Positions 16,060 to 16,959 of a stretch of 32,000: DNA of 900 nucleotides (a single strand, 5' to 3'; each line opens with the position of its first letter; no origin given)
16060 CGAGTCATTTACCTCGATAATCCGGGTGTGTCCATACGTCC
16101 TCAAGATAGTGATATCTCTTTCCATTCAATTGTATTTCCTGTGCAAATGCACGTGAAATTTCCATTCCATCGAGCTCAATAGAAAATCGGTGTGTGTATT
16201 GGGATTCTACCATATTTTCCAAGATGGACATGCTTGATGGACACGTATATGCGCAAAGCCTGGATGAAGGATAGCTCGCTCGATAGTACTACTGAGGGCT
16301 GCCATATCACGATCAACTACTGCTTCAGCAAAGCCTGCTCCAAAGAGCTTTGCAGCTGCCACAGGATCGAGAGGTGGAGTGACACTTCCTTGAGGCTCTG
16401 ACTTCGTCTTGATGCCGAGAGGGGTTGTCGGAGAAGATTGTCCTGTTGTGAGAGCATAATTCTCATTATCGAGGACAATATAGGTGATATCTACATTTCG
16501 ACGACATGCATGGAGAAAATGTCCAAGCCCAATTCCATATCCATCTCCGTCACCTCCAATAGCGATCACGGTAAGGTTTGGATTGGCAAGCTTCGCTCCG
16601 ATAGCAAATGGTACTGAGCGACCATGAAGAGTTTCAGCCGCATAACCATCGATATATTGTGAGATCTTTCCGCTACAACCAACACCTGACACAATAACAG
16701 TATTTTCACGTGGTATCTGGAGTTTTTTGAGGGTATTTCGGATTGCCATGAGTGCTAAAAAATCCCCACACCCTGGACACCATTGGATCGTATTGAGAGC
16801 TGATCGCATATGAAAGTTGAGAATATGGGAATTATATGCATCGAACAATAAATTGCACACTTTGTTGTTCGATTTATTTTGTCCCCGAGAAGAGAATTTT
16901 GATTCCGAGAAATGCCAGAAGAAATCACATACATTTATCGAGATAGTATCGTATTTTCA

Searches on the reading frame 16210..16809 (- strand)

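Call 86: search_protein_families(library=pfam, proteins=[window:16210-16809:-], max_evalue=0.001)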
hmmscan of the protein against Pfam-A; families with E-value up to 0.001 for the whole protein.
seq(200 aa): 1 family
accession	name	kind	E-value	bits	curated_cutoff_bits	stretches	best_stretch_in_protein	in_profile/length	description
PF02775.26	TPP_enzyme_C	-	3.1e-31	108.7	21.9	1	44-190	3-151/151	Thiamine pyrophosphate enzyme, C-terminal TPP binding domain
